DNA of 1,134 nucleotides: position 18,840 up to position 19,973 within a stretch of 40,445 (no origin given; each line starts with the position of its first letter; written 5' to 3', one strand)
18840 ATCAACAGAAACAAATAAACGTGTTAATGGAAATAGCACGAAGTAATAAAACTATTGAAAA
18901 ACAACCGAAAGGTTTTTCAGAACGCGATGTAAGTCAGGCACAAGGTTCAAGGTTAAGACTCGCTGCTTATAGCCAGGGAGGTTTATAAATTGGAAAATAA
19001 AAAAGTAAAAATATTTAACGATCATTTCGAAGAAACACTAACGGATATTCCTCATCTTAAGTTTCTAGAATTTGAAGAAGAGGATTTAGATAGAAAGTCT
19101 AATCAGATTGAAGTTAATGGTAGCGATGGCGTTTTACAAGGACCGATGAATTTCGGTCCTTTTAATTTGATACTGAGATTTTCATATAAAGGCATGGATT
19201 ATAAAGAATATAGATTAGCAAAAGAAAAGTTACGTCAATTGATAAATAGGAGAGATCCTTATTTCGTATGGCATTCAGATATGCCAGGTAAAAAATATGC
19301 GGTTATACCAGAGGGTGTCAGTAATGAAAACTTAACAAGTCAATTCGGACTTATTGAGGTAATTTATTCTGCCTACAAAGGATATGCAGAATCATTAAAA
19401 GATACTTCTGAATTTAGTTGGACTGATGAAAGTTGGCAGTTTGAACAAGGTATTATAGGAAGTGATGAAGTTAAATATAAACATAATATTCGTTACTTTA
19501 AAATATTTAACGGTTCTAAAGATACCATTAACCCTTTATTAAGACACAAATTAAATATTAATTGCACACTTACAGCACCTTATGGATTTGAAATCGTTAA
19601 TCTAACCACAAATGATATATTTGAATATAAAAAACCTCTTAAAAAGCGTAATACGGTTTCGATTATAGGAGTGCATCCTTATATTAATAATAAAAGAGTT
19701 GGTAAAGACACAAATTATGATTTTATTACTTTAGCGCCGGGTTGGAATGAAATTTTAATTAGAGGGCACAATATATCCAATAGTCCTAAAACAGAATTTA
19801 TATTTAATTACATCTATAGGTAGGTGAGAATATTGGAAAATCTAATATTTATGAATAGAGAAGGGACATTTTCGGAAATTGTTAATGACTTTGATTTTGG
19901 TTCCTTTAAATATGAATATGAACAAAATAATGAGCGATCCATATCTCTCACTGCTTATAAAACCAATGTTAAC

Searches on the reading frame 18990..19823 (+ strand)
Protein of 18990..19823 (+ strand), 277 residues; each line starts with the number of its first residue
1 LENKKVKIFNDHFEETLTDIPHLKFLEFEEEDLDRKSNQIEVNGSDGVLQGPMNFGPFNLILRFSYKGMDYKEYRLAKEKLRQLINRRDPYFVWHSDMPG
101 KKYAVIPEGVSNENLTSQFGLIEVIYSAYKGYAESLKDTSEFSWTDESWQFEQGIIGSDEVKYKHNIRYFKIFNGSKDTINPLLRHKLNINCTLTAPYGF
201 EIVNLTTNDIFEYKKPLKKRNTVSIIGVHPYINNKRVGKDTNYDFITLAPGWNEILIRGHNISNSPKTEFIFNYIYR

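Call 38: search_protein_families(library=pfam, proteins=[window:18990-19823:+], max_evalue=0.001)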
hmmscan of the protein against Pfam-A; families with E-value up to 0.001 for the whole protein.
window:18990-19823:+ (277 aa): 1 family
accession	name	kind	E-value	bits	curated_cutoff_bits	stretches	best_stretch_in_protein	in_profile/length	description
PF05709.17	Sipho_tail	-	2.3e-14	54.1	24.2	1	31-112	20-102/118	Phage tail protein RIFT-related domain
